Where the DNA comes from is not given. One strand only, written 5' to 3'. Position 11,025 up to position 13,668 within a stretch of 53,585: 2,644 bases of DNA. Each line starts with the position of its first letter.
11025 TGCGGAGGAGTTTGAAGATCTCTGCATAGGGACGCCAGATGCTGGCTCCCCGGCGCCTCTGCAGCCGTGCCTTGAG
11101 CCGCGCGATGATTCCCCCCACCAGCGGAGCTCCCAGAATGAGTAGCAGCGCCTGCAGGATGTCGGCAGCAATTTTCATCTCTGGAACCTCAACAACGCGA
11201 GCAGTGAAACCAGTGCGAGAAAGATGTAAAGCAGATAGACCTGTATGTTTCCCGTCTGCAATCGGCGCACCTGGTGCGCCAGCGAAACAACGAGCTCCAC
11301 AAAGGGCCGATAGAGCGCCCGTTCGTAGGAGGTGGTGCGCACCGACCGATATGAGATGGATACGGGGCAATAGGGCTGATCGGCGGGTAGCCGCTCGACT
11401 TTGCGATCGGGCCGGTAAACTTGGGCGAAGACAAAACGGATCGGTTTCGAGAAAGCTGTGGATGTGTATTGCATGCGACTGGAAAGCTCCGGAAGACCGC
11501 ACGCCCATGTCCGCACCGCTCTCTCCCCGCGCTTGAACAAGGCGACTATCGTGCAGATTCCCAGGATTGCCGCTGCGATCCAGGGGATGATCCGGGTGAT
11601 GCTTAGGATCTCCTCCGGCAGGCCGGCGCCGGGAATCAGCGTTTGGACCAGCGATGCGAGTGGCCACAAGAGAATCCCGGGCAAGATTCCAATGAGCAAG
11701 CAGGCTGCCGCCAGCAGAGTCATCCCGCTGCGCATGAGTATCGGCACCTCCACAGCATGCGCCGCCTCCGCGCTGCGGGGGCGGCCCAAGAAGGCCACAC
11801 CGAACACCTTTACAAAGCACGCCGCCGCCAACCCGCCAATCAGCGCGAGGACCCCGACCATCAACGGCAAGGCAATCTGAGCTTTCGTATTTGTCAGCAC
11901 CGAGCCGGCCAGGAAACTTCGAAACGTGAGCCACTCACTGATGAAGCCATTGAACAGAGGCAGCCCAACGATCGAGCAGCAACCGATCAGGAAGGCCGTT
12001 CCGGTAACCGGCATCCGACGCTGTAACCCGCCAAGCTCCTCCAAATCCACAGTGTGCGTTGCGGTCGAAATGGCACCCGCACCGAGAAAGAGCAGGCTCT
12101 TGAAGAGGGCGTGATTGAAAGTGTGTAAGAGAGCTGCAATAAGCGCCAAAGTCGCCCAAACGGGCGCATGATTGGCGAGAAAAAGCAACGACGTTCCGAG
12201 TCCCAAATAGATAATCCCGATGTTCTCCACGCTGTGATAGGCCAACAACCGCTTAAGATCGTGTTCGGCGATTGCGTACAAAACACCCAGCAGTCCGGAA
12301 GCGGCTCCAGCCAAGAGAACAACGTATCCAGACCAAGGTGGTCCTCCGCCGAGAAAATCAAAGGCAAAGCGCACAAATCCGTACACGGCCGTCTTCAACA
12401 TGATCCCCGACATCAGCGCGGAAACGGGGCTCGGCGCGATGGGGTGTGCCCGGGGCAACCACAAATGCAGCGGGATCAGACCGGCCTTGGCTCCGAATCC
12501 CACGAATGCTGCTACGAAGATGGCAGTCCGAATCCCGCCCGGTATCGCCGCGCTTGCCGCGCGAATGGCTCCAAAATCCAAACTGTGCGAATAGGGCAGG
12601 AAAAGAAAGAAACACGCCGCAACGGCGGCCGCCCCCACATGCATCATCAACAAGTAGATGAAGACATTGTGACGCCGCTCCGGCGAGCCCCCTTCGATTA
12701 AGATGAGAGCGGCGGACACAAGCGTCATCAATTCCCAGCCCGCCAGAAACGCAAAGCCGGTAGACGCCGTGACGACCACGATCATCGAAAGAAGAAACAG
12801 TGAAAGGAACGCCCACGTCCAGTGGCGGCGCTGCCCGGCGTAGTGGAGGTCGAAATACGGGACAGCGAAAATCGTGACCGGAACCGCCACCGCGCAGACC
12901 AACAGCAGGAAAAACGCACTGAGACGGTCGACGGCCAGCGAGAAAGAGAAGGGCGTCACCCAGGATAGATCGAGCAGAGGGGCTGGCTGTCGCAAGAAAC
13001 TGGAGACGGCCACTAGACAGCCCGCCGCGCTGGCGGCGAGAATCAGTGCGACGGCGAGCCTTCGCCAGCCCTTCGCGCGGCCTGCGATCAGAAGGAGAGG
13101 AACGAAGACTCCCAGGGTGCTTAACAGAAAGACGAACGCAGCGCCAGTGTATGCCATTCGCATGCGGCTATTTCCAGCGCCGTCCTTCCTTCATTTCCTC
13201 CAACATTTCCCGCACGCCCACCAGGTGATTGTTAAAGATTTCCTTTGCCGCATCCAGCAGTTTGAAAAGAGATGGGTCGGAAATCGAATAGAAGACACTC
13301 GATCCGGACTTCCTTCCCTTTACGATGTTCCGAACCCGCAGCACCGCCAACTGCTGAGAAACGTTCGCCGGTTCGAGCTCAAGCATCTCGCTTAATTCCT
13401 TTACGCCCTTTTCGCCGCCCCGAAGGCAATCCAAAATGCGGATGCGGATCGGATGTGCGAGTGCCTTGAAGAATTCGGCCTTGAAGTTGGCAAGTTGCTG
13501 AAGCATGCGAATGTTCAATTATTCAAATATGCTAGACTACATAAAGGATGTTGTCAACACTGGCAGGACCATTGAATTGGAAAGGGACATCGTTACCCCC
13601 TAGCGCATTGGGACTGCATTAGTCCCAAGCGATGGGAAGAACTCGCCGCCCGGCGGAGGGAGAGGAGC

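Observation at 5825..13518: ArsR-led six-gene complex-I / group-4-hydrogenase-like membrane module whose catalytic subunit has no [NiFe] ligands (Ehr-type, function unknown)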

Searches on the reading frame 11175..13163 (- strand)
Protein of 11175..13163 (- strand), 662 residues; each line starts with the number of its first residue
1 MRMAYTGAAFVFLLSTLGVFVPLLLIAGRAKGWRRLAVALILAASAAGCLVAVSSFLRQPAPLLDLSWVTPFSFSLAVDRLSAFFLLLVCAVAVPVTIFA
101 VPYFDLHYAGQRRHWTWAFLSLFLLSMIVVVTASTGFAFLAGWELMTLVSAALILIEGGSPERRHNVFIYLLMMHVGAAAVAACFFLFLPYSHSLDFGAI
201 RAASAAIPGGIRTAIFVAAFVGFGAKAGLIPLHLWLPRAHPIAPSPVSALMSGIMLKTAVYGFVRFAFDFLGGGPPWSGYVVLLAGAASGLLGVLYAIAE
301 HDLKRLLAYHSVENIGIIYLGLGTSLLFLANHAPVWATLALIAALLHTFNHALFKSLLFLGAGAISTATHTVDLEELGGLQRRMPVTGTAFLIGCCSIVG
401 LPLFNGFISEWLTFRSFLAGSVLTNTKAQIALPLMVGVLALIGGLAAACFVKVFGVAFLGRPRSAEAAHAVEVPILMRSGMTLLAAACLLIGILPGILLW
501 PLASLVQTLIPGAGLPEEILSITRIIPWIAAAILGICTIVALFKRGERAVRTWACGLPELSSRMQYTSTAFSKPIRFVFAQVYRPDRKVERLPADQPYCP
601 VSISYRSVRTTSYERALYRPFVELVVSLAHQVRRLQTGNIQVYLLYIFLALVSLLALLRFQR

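Call 3: search_protein_families(library=pfam, proteins=[window:11175-13163:-], max_evalue=0.01)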
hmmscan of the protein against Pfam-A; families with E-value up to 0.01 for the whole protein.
window:11175-13163:- (662 aa): 2 families
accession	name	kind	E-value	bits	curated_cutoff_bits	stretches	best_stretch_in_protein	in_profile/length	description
PF00361.26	Proton_antipo_M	-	1.2e-47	163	21.5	1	138-424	6-282/294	NADH:quinone oxidoreductase/Mrp antiporter, TM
PF00662.26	Proton_antipo_N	-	3.7e-05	24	24.5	1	72-107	9-43/51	NADH-Ubiquinone oxidoreductase (complex I), chain 5 N-terminus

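Call 4: search_protein_families(library=ncbifam, proteins=[window:11175-13163:-], max_evalue=0.01)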
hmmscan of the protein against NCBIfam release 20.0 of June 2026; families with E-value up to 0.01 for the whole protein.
window:11175-13163:- (662 aa): 71 families (the best 25 are shown)
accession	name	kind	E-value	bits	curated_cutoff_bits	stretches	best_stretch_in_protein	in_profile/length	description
NF005086.0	PRK06521.1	equivalog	7.9e-185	616.1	667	1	10-658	9-667/669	hydrogenase 4 subunit B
NF006418.0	PRK08667.1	equivalog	2.6e-149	498.7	794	1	17-658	15-640/644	hydrogenase membrane subunit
NF005958.0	PRK08042.1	equivalog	6.1e-76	256.5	727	1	67-584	61-565/608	formate hydrogenlyase subunit 3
NF006240.0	PRK08376.1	subfamily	6.1e-64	216.8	662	1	71-498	81-495/521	putative monovalent cation/H+ antiporter subunit D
NF006419.0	PRK08668.1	equivalog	8.2e-58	196.6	617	1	57-508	47-480/613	NADH dehydrogenase subunit M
NF005097.0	PRK06525.1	equivalog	2.6e-54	184.7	430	1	14-489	11-469/480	hydrogenase 4 subunit D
NF009310.0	PRK12668.1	equivalog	6.5e-54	183.7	564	1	20-502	14-441/584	Na(+)/H(+) antiporter subunit D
NF005141.0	PRK06590.1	equivalog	1.2e-53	183.1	556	1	16-659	13-610/615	NADH-quinone oxidoreductase subunit L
TIGR01974.1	NDH_I_L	subfamily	1.5e-52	179.3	407.5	1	66-657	64-628/630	NADH-quinone oxidoreductase subunit L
TIGR00940.1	2a6301s01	subfamily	3.3e-52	177.9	920.45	1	16-518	10-512/793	monovalent cation:proton antiporter subunit A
NF009288.0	PRK12648.1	equivalog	3.2e-51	174.5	1104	1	10-523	5-499/954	monovalent cation/H+ antiporter subunit A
NF009287.0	PRK12647.1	equivalog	2.5e-50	171.8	937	1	25-547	22-519/773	putative monovalent cation/H+ antiporter subunit A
NF005046.0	PRK06459.1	equivalog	4.1e-48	164.4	460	1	78-655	44-581/587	hydrogenase 4 subunit B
TIGR01972.1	NDH_I_M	subfamily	2e-47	162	263.8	1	14-509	7-482/486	NADH-quinone oxidoreductase subunit M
NF009285.0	PRK12645.1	equivalog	8.8e-44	149.9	1028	1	18-501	15-499/804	Na+/H+ antiporter subunit A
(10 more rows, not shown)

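Call 50: search_solved_structures(query=window:11175-13163:-, max_evalue=1e-25, show_alignments=3)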
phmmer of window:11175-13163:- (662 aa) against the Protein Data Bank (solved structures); distinct sequences matched with E-value up to 1e-25: 7.
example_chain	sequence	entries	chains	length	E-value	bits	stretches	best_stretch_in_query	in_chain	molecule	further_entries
7z0s_C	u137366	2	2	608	9e-66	226.1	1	71-584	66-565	Formate hydrogenlyase subunit 3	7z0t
6cfw_H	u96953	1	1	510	2.8e-43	151.8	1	9-496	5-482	Monovalent cation/H+ antiporter subunit D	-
7qru_A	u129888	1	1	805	7.3e-38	133.9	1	17-518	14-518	Na+/H+ antiporter subunit A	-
7qru_D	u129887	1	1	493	1.1e-29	106.8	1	59-492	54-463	Na+/H+ antiporter subunit D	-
6z16_A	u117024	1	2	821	1.2e-29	106.7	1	71-526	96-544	Multisubunit Na+/H+ antiporter, A subunit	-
6u8y_X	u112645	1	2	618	2.6e-29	105.7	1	29-512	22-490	NADH dehydrogenase subunit M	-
8e9g_L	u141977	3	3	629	1.5e-28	103.2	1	19-493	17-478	NADH-quinone oxidoreductase, L subunit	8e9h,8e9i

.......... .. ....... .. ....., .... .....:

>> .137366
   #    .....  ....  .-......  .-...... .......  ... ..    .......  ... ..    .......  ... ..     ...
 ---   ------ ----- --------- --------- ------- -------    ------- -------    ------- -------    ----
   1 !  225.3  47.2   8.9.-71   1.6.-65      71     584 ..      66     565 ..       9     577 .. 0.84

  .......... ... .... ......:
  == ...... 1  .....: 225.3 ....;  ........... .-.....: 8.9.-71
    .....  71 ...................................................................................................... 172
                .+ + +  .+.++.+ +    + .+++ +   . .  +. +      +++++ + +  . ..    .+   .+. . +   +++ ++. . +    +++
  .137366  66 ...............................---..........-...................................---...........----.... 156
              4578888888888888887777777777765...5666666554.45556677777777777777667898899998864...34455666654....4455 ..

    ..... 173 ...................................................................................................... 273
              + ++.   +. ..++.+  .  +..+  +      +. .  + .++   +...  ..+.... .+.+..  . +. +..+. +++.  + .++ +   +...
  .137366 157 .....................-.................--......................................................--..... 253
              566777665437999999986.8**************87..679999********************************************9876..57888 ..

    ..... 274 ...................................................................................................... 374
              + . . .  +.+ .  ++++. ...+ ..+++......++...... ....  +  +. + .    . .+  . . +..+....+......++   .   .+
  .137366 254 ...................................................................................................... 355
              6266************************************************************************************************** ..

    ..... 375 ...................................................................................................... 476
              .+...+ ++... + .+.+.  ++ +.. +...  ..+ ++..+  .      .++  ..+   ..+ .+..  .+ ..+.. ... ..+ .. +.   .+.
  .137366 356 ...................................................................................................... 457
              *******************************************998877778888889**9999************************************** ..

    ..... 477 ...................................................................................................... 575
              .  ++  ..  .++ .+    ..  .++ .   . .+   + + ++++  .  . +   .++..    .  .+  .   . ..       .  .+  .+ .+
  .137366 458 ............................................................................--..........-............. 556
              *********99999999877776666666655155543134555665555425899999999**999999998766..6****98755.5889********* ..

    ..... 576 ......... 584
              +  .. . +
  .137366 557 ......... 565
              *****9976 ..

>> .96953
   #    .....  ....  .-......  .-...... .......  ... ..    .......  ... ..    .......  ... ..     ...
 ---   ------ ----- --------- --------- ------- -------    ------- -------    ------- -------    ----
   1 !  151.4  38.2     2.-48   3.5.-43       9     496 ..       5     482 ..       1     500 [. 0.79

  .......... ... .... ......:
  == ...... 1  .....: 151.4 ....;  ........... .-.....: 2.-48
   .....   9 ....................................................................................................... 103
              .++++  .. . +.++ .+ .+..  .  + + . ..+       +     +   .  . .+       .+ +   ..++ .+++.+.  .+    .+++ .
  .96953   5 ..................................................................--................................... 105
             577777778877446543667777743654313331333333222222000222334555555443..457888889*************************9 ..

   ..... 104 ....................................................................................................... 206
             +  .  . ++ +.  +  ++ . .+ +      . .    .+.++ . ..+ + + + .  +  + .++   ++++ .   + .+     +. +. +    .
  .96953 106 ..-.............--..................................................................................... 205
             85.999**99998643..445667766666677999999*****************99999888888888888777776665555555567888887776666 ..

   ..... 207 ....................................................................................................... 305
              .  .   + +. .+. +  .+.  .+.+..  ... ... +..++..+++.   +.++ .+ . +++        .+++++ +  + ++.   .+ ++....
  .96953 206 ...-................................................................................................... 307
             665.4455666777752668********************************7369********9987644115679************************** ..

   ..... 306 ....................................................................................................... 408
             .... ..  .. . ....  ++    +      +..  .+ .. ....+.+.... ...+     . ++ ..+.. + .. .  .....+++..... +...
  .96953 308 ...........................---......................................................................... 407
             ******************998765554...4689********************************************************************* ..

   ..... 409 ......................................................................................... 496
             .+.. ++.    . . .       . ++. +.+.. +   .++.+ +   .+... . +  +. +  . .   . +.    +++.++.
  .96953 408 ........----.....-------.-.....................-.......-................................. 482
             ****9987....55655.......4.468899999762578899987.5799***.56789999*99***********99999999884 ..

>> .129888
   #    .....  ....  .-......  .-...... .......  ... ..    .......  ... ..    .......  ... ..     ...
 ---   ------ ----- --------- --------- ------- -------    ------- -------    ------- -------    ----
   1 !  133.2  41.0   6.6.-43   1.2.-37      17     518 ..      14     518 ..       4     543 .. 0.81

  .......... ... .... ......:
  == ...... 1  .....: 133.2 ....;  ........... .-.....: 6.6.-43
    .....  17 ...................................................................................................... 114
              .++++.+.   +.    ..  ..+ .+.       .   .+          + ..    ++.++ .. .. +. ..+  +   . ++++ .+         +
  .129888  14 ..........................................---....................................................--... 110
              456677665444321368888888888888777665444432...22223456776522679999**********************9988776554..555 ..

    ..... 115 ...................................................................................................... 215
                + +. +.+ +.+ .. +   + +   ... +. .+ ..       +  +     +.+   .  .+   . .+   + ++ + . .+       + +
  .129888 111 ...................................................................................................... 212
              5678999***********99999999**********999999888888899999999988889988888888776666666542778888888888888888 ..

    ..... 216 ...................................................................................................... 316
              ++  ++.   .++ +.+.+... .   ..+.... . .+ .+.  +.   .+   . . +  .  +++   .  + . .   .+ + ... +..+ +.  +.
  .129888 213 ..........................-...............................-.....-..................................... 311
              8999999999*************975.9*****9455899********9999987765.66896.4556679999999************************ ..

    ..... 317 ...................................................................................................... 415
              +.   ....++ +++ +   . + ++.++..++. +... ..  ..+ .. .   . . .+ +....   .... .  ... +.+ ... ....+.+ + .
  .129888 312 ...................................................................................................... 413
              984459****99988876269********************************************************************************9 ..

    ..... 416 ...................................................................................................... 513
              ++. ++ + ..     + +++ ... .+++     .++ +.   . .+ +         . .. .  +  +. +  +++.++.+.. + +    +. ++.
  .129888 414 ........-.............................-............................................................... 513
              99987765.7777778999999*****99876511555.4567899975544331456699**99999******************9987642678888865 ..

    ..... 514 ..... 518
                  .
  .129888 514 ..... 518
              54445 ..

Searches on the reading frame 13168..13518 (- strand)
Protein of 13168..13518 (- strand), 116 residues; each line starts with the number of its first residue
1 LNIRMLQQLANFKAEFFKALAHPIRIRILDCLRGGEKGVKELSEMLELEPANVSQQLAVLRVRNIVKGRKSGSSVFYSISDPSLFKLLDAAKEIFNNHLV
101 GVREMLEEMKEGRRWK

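Call 3: search_protein_families(library=pfam, proteins=[window:13168-13518:-], max_evalue=0.01)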
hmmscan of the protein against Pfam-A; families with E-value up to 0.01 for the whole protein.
window:13168-13518:- (116 aa): 3 families
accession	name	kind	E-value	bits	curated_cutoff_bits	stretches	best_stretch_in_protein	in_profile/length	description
PF01022.26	HTH_5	-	4.2e-10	39.8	22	1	23-66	2-45/47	Bacterial regulatory protein, arsR family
PF12840.13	HTH_20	-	2.2e-06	28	27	1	20-66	1-48/51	Helix-turn-helix domain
PF09339.16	HTH_IclR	-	0.004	17.3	22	1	27-66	7-48/52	IclR helix-turn-helix domain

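Call 4: search_protein_families(library=ncbifam, proteins=[window:13168-13518:-], max_evalue=0.01)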
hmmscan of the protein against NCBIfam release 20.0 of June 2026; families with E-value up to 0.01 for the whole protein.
window:13168-13518:- (116 aa): 10 families
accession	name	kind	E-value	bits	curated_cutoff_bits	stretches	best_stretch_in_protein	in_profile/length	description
NF033788.1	HTH_metalloreg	subfamily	2.6e-23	81.6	55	1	14-87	2-76/77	metalloregulator ArsR/SmtB family transcription factor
NF040642.1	sulf_sens_BigR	equivalog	1e-15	57.6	155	1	7-96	4-93/95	sulfite-sensing transcriptional repressor BigR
NF033789.1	repress_SdpR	subfamily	3.2e-12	46.2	100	1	17-80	2-65/79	autorepressor SdpR family transcription factor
NF047906.1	CdPbTransRegCmtR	equivalog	1.1e-11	44.5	150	1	16-90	14-88/104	Cd(II)/Pb(II)-sensing metalloregulatory transcriptional regulator CmtR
NF045707.1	Dbac_1936_reg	equivalog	2.9e-10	40.1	115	1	13-97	7-91/99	ArsR/SmtB-type metalloregulator TsoR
NF052532.1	TransRegPagRBaca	equivalog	1e-08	35.2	170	1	13-88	17-92/99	transcriptional repressor PagR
NF041413.1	ArsR_Rv2640c_fam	equivalog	1.5e-07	31.8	155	1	17-86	36-108/118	Rv2640c family ArsR-like transcriptional regulator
NF007528.0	PRK10141.1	subfamily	7.3e-06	25.8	97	1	15-81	8-75/117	metalloregulator ArsR/SmtB family transcription factor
NF053755.1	MsvR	equivalog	0.00066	19.4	220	1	16-69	6-59/236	transcriptional factor MsvR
TIGR01884.1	cas_HTH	subfamily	0.00067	19.1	60.2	1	25-69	144-189/202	CRISPR-associated CARF protein Csa3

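Call 28: search_solved_structures(query=window:13168-13518:-, max_evalue=0.00001, show_alignments=2)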
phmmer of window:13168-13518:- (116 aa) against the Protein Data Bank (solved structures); distinct sequences matched with E-value up to 0.00001: 22.
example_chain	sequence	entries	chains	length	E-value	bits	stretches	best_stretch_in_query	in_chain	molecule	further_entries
6jmi_A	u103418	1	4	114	1.1e-18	70.6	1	9-112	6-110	Uncharacterized HTH-type transcriptional regulator Rv0081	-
13ct_A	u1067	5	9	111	3e-14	56.3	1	11-95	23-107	Transcriptional regulator, ArsR family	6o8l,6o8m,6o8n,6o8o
6o8k_A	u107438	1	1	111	3e-14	56.3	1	11-95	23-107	Transcriptional regulator, ArsR family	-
4omy_A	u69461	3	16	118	2e-11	47.2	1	10-96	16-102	NolR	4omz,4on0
2lkp_A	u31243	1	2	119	3.2e-11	46.6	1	10-92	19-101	HTH-type transcriptional regulator NmtR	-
4ggg_A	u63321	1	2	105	8.5e-11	45.2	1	14-91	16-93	Repressor protein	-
3pqj_A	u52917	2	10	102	1e-10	44.9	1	6-95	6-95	Biofilm growth-associated repressor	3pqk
6cda_A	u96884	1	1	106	1.7e-10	44.3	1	14-91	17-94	ArsR family transcriptional regulator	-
6cdb_A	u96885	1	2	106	1.7e-10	44.3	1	14-91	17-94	ArsR family transcriptional regulator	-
1r1u_A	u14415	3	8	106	2.3e-10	43.8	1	14-91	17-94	repressor protein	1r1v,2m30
2kjb_A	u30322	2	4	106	2.3e-10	43.8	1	14-91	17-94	CzrA protein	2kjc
1r22_A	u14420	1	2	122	2.3e-09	40.6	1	8-89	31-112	Transcriptional repressor smtB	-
1r1t_A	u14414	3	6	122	6.4e-09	39.2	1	8-89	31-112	Transcriptional repressor smtB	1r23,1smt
4k2e_A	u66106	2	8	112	8.6e-09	38.8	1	2-89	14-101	Transcriptional activator HlyU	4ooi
7p6f_AAA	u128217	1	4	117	1.2e-07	35.1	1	10-84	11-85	Transcriptional regulator SrnR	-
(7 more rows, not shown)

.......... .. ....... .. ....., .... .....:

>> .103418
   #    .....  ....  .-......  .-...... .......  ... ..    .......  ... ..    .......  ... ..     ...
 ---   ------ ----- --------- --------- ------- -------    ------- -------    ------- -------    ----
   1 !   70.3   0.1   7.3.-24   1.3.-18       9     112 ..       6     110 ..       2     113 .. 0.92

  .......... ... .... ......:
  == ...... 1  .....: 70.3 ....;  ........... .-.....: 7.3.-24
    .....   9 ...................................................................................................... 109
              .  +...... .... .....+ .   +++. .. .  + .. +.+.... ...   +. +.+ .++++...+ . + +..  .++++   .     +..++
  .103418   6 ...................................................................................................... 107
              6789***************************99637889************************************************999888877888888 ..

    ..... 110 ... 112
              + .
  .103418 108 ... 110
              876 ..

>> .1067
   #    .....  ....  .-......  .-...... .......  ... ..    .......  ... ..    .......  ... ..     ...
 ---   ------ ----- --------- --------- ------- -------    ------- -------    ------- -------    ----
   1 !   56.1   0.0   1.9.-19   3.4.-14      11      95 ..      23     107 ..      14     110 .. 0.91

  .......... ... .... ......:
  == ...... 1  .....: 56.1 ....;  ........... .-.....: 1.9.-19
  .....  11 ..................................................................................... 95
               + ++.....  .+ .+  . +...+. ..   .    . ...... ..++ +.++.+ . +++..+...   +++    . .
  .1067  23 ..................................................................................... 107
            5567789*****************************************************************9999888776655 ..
